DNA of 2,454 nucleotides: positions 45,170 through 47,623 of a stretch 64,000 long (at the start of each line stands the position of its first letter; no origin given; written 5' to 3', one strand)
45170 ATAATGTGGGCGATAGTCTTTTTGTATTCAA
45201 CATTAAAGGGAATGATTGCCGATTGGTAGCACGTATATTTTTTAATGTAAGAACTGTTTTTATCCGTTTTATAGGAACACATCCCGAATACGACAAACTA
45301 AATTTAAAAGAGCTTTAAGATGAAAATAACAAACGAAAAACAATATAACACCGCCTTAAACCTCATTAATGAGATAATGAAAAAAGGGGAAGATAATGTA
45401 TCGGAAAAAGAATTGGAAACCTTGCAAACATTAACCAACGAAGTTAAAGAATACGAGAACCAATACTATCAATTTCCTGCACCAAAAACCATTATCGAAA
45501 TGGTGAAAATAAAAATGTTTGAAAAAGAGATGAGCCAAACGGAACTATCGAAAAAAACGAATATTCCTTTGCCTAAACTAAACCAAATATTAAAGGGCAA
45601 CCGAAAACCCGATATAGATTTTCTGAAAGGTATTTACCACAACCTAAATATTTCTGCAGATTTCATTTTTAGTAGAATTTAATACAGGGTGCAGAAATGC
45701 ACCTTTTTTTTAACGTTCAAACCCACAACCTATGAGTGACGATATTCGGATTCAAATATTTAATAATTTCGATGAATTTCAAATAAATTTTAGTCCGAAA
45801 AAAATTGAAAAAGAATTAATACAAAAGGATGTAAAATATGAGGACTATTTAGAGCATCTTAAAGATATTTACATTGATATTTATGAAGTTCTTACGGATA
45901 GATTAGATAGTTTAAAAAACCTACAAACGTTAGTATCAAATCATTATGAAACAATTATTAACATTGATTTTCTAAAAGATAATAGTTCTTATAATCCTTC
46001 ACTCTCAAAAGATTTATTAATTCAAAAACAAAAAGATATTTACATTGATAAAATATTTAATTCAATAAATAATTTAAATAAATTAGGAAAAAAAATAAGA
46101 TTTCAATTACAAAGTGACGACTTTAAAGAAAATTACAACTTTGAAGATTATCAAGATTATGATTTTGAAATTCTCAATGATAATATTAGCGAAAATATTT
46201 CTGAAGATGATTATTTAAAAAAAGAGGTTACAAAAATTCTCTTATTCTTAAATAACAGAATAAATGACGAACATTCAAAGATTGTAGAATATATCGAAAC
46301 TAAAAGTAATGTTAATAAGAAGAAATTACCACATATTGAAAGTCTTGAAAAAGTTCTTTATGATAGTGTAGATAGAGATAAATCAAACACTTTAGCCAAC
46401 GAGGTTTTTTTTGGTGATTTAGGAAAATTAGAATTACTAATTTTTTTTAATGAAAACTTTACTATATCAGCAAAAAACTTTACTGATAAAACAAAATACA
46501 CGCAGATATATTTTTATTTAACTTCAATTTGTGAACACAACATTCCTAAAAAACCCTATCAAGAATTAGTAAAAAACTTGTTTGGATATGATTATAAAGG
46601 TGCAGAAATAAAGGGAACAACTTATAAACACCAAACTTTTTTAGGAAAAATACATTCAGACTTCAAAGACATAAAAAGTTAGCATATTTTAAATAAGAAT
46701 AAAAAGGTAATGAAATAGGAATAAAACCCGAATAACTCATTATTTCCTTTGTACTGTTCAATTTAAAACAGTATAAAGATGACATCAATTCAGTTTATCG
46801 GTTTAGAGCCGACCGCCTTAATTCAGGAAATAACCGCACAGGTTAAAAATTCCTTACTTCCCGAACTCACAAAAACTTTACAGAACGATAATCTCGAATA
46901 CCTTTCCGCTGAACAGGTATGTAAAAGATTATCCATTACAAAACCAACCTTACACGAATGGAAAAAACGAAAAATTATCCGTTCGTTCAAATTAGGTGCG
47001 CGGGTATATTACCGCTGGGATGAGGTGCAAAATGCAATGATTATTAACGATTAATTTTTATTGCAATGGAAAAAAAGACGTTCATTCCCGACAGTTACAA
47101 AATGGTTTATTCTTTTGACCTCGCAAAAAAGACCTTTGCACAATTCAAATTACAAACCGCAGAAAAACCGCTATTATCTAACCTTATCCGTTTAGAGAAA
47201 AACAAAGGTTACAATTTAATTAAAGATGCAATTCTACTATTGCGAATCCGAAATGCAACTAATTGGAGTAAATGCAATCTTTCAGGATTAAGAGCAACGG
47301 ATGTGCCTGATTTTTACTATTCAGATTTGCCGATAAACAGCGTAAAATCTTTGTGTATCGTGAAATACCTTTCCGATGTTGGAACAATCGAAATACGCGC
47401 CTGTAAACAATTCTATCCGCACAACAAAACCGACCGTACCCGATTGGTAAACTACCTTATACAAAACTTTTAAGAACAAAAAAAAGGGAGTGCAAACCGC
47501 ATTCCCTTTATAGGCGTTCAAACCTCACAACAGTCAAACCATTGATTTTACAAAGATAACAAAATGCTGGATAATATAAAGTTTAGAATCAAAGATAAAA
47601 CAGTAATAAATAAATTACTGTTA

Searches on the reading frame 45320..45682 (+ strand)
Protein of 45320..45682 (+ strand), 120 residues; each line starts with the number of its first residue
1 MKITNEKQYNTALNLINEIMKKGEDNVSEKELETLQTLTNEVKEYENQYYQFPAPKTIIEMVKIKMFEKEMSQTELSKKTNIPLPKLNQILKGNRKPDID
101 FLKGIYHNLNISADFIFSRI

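Call 4: search_protein_families(library=pfam, proteins=[window:45320-45682:+], max_evalue=0.1)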
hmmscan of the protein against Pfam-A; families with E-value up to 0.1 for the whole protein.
window:45320-45682:+ (120 aa): 6 families
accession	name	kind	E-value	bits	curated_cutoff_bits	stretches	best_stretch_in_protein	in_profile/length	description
PF01381.28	HTH_3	-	1.3e-05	25.6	23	1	68-115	7-54/55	Helix-turn-helix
PF13443.12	HTH_26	-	0.00096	19.8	22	1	66-105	6-46/63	Cro/C1-type HTH DNA-binding domain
PF12844.13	HTH_19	-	0.0018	18.6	30.2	1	69-116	11-58/64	Helix-turn-helix domain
PF13412.12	HTH_24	-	0.013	15.5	21.9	1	71-92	18-39/48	Winged helix-turn-helix DNA-binding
PF13744.12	HTH_37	-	0.033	14.4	27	1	65-94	26-55/80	Helix-turn-helix domain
PF03908.18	Sec20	-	0.097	13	27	0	5-53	2-49/92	Sec20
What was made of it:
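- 45320..45682 (+): HigA-type HTH antitoxin, 120 aa. Cargo. An intrinsic terminator follows at 45686-45705. Pfam HTH_3 1.3e-5 (call 4).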

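Call 5: search_protein_families(library=phrogs, proteins=[window:45320-45682:+], max_evalue=0.1)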
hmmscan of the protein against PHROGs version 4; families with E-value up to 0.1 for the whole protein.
window:45320-45682:+ (120 aa): 22 families
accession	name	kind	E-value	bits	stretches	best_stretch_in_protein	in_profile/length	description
phrog_1373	-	transcription regulation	3.3e-17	63.9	1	1-118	4-124/166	transcriptional regulator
phrog_1468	-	transcription regulation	5.3e-09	36.6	1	56-110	6-59/67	transcriptional repressor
phrog_4583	-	transcription regulation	9.4e-08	33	1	54-113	7-66/81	transcriptional repressor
phrog_3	-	transcription regulation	1e-06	29.8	1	49-118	81-147/430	transcriptional repressor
phrog_8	-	transcription regulation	2.4e-06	28.2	1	31-118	94-217/346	transcriptional regulator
phrog_2439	-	transcription regulation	7.6e-06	26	1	65-118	15-68/367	transcriptional regulator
phrog_4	-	transcription regulation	1.6e-05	25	1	40-118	114-193/400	transcriptional repressor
phrog_2967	-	transcription regulation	2.5e-05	24.9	1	65-117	18-70/225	transcriptional regulator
phrog_7396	-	unknown function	4.8e-05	24.1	0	9-84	131-206/227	-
phrog_21705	-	unknown function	0.00013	22.6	1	44-112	105-174/184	-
phrog_32768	-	unknown function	0.0018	18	1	57-114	9-67/446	-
phrog_10398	-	unknown function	0.0032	18.6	1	3-55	6-57/66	-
phrog_2339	-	DNA, RNA and nucleotide metabolism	0.0053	17.7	1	37-112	7-81/98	HTH DNA binding protein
phrog_4268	-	transcription regulation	0.012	16.8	1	34-112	13-88/96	transcriptional repressor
phrog_296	-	integration and excision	0.014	15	1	55-99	225-269/626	DNA transposition protein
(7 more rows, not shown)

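Call 8: search_protein_families(library=ncbifam, proteins=[window:45320-45682:+], max_evalue=1)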
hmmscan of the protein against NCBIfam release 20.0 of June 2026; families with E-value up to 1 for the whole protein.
window:45320-45682:+ (120 aa): 6 families
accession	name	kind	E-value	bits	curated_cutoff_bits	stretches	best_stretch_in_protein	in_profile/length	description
NF041951.1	phage_RstR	subfamily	4e-06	27.1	80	1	68-117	13-62/108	RstR family transcriptional repressor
NF010465.0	PRK13890.1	equivalog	0.011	15.8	96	1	67-111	15-59/121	conjugal transfer protein TrbA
TIGR00270.2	TIGR00270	equivalog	0.031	14.1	110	1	60-112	78-130/159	multiprotein bridging factor aMBF1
NF006328.0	PRK08558.1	equivalog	0.052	13.1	184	1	63-112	16-65/238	adenine phosphoribosyltransferase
TIGR04306.1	salvage_TenA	equivalog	0.086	12.5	130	1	7-51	159-203/208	thiaminase II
NF004046.1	PRK05563.1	equivalog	0.21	10.4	400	1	9-79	299-370/567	DNA polymerase III subunit gamma/tau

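Call 9: search_protein_families(library=padloc, proteins=[window:45320-45682:+], max_evalue=1)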
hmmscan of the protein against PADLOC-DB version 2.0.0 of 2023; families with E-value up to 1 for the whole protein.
window:45320-45682:+ (120 aa): 5 families
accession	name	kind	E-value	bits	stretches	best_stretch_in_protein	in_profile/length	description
PDLC03982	PD-Lambda-2_B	-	2.4e-12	44.9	1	3-116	7-117/402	-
PDLC02926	HTH_VI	-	6e-07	27.7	1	69-117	13-61/92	-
PDLC04775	PDC-M69A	-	3.4e-05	22.3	1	60-116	10-66/113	-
PDLC03954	RmrA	-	0.0016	15.5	1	69-118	22-71/380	-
PDLC01802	CARF1--CARF_HEPN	-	0.0091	12.9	1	3-108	151-243/388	-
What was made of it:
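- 45320..45682 (+): It matches PADLOC PD-Lambda-2_B only over positions 7-117 of 402 (call 9).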

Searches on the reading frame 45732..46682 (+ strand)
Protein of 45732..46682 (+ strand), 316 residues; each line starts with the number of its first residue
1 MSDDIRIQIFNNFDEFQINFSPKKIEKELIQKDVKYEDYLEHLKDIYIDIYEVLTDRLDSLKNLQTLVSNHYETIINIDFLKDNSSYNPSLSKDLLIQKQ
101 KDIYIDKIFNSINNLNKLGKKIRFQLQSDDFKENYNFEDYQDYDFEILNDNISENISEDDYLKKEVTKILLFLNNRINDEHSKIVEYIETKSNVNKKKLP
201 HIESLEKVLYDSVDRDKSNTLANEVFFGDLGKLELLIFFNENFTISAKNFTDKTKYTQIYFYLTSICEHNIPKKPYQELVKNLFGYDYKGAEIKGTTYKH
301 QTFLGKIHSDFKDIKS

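Call 4: search_protein_families(library=pfam, proteins=[window:45732-46682:+], max_evalue=0.1)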
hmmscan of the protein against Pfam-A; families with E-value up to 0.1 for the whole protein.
window:45732-46682:+ (316 aa): 1 family
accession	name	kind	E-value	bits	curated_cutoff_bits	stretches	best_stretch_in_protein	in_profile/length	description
PF11401.13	Tetrabrachion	-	0.011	16.2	27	1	52-77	15-40/49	Tetrabrachion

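Call 5: search_protein_families(library=phrogs, proteins=[window:45732-46682:+], max_evalue=0.1)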
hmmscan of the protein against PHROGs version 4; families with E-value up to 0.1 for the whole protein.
window:45732-46682:+ (316 aa): 0 families

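Call 8: search_protein_families(library=ncbifam, proteins=[window:45732-46682:+], max_evalue=1)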
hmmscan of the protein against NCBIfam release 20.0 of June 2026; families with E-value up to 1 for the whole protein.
window:45732-46682:+ (316 aa): 0 families

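Call 9: search_protein_families(library=padloc, proteins=[window:45732-46682:+], max_evalue=1)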
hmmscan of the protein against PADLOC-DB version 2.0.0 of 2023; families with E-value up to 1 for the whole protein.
window:45732-46682:+ (316 aa): 0 families

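Call 36: find_homologous_proteins(query=window:45732-46679:+)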
Query window:45732-46679:+ (316 aa): 1 proteins with E <= 0.001 among 1323 candidates.
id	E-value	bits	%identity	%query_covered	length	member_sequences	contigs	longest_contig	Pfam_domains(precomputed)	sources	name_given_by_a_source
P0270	2.2e-197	673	100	100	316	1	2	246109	-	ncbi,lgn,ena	-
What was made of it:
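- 45732..46682 (+): ORF316, the hypervariable backbone-position protein. GC is 24-26%. Only a short N-terminal motif and about 100 C-terminal residues are shared with positional homologues. Function unknown. It has no homologue except itself in 5.8 billion proteins (call 36).
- Tried and rejected: ORF316 has no homologue but itself (call 36).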

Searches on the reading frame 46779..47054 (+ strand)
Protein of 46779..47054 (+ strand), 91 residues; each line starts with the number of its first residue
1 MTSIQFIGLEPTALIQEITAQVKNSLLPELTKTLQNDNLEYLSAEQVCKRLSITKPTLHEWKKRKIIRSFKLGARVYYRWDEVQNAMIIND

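Call 4: search_protein_families(library=pfam, proteins=[window:46779-47054:+], max_evalue=0.1)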
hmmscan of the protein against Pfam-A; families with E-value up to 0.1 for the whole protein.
window:46779-47054:+ (91 aa): 5 families
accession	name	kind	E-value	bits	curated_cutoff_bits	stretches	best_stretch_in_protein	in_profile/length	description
PF12728.13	HTH_17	-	6.1e-07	30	27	1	41-83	1-43/51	Helix-turn-helix domain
PF13022.12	HTH_Tnp_1_2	-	0.0016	18.9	27.9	1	33-65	18-50/122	Helix-turn-helix of insertion element transposase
PF13411.12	MerR_1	-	0.021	15.4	21.6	1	43-89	2-49/69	MerR HTH family regulatory protein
PF13384.12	HTH_23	-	0.034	14.4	24.6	1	42-64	18-40/50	Homeodomain-like domain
PF23125.1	Xre-MbcA-ParS_M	-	0.068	13.3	27.8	0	47-67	7-27/51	Antitoxin Xre/MbcA/ParS-like, middle domain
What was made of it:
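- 46779..47054 (+): HTH_17 protein, Xis/AlpA-like. Candidate excision directionality factor or activator. Conserved backbone. Pfam HTH_17 6e-7 (call 4).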

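Call 5: search_protein_families(library=phrogs, proteins=[window:46779-47054:+], max_evalue=0.1)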
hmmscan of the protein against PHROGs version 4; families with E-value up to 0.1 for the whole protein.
window:46779-47054:+ (91 aa): 11 families
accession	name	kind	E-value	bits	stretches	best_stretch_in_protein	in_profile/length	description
phrog_4745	-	DNA, RNA and nucleotide metabolism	5.6e-07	30.4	1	33-70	23-60/107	DNA binding protein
phrog_66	-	integration and excision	2.6e-05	25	1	30-85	82-138/412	excisionase and transcriptional regulator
phrog_1729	-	unknown function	0.0002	22.4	1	40-86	91-137/142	-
phrog_668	-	DNA, RNA and nucleotide metabolism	0.00022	22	1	14-84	31-107/181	HTH DNA binding protein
phrog_10458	-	unknown function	0.00051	21.2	1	14-89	12-89/91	-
phrog_12885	-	unknown function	0.0012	19.3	1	14-83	108-188/203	-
phrog_9834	-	integration and excision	0.0055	18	1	17-84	3-71/86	excisionase and transcriptional regulator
phrog_5914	-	integration and excision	0.045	15.2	1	36-65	5-34/94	excisionase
phrog_1969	-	unknown function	0.069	14.5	1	36-83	56-106/116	-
phrog_597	-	DNA, RNA and nucleotide metabolism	0.079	13.9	1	32-65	103-136/200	DNA binding protein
phrog_1553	-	integration and excision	0.08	13.6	0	40-63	3-26/65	excisionase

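Call 8: search_protein_families(library=ncbifam, proteins=[window:46779-47054:+], max_evalue=1)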
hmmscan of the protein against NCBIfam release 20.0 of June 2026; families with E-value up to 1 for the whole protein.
window:46779-47054:+ (91 aa): 4 families
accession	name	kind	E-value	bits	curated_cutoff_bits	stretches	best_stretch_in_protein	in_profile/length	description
TIGR01764.1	excise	domain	8.7e-05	22.8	28.8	1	41-79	1-39/49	excisionase family DNA-binding protein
NF033499.1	Xis_Gifsy_1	exception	0.0015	18.6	60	1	35-65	2-32/92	excisionase Xis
NF006813.0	PRK09334.1-3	equivalog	0.004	17.5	83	1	15-76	23-87/97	30S ribosomal protein S25e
NF047737.1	antiphage_MADS1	equivalog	0.0079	16.4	80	1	42-83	4-45/49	methylation-associated defense system helix-turn-helix domain-containing protein MAD1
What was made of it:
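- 46779..47054 (+): TIGR01764 excisionase domain 9e-5, which is below its cut-off (call 8).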

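Call 9: search_protein_families(library=padloc, proteins=[window:46779-47054:+], max_evalue=1)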
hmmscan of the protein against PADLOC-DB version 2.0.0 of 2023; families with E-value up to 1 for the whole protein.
window:46779-47054:+ (91 aa): 1 family
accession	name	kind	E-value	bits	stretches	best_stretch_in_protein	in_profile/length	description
PDLC03348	MTase_II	-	0.022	11.3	1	35-84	4-54/727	Type II methyltransferase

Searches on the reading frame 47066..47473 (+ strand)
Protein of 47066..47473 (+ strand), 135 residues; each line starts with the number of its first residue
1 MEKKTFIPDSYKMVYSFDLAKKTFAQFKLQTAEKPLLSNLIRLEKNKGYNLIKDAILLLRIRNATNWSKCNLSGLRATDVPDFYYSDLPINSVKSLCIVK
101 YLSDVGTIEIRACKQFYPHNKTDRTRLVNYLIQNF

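Call 4: search_protein_families(library=pfam, proteins=[window:47066-47473:+], max_evalue=0.1)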
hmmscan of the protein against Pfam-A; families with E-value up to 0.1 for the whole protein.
window:47066-47473:+ (135 aa): 0 families

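Call 5: search_protein_families(library=phrogs, proteins=[window:47066-47473:+], max_evalue=0.1)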
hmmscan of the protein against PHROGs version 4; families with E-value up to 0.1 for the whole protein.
window:47066-47473:+ (135 aa): 0 families

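Call 8: search_protein_families(library=ncbifam, proteins=[window:47066-47473:+], max_evalue=1)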
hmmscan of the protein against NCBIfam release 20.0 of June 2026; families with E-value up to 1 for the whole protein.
window:47066-47473:+ (135 aa): 2 families
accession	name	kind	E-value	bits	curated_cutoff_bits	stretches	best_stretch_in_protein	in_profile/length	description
TIGR02350.1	prok_dnaK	equivalog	0.047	12.1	822.55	1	43-80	235-272/596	molecular chaperone DnaK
NF001413.0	PRK00290.1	equivalog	0.13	10.6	648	1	42-81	235-274/625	molecular chaperone DnaK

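Call 9: search_protein_families(library=padloc, proteins=[window:47066-47473:+], max_evalue=1)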
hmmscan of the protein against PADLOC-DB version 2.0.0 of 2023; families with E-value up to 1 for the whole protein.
window:47066-47473:+ (135 aa): 0 families

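Call 39: find_homologous_proteins(query=window:47066-47470:+)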
Query window:47066-47470:+ (135 aa): 44 proteins with E <= 0.001 among 67 candidates.
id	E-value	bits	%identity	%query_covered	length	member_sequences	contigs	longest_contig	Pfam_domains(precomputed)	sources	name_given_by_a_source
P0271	4.3e-84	297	100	100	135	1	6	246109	-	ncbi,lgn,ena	-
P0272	9.0e-65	235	79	100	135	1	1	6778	-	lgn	-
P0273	2.9e-63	230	79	96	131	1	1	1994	-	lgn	-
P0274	3.7e-63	229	75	100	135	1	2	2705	-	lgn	-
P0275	1.4e-62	228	77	97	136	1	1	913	-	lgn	-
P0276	4.5e-62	226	76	100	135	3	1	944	-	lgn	-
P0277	3.7e-61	223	76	97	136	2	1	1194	-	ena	-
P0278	4.1e-61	223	77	97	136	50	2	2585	-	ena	-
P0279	1.4e-60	221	75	100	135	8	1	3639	-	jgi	-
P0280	3.6e-60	220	77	96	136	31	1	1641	-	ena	-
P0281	2.1e-59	217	73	97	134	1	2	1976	-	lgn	-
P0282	3.0e-58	213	74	96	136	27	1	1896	-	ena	-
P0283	1.9e-57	211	73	100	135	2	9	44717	-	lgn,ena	-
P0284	2.4e-57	211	76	96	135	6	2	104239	-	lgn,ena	-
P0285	1.6e-55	205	69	100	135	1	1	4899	-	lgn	-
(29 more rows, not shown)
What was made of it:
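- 47066..47473 (+): ORF135, a conserved backbone protein. It is all-beta (8 strands) with a C-terminal helix. Function unknown. 44 homologues, all unnamed (call 39).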

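Call 49: predict_structure(alignment_id=A4)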
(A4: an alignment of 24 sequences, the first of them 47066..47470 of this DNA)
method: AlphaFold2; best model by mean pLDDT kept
length: 135 residues; sequences in the alignment: 24
mean_pLDDT: 88.4   pTM: 0.82
mean pLDDT of the five models: 88.4, 78.7, 70.2, 67.9, 66.5
residues with pLDDT >= 90: 84; 70-90: 41; 50-70: 9; < 50: 1
segments of 3 or more residues with pLDDT < 50: none
pLDDT, mean of each block of 10 residues (from residue 1): 76 88 79 94 84 85 88 92 93 93 90 92 93 94
secondary structure, 60 per line:
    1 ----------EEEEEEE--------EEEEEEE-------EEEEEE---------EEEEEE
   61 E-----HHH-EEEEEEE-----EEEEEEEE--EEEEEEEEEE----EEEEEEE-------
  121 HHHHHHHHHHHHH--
elements in order: E11-17 E26-32 E40-45 E55-61 E71-77 E83-90 E93-102 E107-113 H121-133
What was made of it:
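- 47066..47473 (+): AlphaFold2 pLDDT 88 (call 49).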

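Call 53: fold_search(model_id=the predicted structure, library=pdb)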
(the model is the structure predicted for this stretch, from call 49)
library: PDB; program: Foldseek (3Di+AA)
matches with E <= 10: 1109; with E <= 0.001: 0
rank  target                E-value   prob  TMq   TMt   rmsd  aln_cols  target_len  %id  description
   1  4ors_A                3.3e-02  0.69  0.33  0.29  16.0       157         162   10  Three-dimensional structure of the C65A mutant of Human lipocalin-type Prostaglandin D Synthase apo-form (released 2014-08-06)
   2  2fjt_A                4.3e-02  0.09  0.16  0.13  14.4       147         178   14  Adenylyl cyclase class iv from Yersinia pestis (released 2006-11-14)
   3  3n10_A                4.8e-02  0.13  0.19  0.15  14.2       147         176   14  Product complex of adenylate cyclase class IV (released 2010-06-23)
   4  2fjt_B                6.0e-02  0.13  0.19  0.17  11.3       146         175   13  Adenylyl cyclase class iv from Yersinia pestis (released 2006-11-14)
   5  3n0z_A                6.3e-02  0.16  0.21  0.18  11.5       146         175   12  Adenylate cyclase class IV with active site ligand 3AT (released 2010-11-24)
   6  4imn                  9.8e-02  0.33  0.30  0.27  16.2       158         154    8  Crystal structure of wild type human Lipocalin PGDS bound with PEG MME 2000 (released 2013-03-20)
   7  2xst                  9.8e-02  0.28  0.26  0.24  15.3       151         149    9  Crystal Structure of the Human Lipocalin 15 (released 2010-10-13)
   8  5ngh                  1.1e-01  0.18  0.24  0.20  15.4       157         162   11  Structure of Odorant Binding Protein 3 from Giant Panda (Ailuropoda melanoleuca) (released 2017-11-01)
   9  4ytx_B                1.1e-01  0.07  0.14  0.13  19.1       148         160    6  Crystal structure of Ups1-Mdm35 complex with PA (released 2015-08-12)
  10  2aca_A                1.1e-01  0.16  0.23  0.19  11.6       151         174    9  X-ray structure of a putative adenylate cyclase Q87NV8 from Vibrio parahaemolyticus at the 2.25 A resolution. Northeas (released 2005-08-02)
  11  2il5                  1.3e-01  0.25  0.24  0.21  10.8       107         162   10  Structure of Protein of Unknown Function SA2116 from Staphylococcus aureus (released 2006-10-31)
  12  4os0_A                1.4e-01  0.38  0.33  0.28  15.6       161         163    9  Three-dimensional structure of the C65A-W54F double mutant of Human lipocalin-type Prostaglandin D Synthase apo-form (released 2014-08-06)
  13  4os3_A                1.4e-01  0.38  0.33  0.28  15.8       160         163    9  Three-dimensional structure of the C65A-W112F double mutant of Human lipocalin-type Prostaglandin D Synthase apo-form (released 2014-08-06)
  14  1dzj_A                1.4e-01  0.21  0.24  0.22  15.4       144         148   14  Porcine Odorant Binding Protein Complexed with 2-amino-4-butyl-5-propylselenazole (released 2000-12-06)
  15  4imo                  1.5e-01  0.38  0.33  0.30  15.9       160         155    9  Crystal structure of wild type human Lipocalin PGDS in complex with substrate analog U44069 (released 2013-03-20)
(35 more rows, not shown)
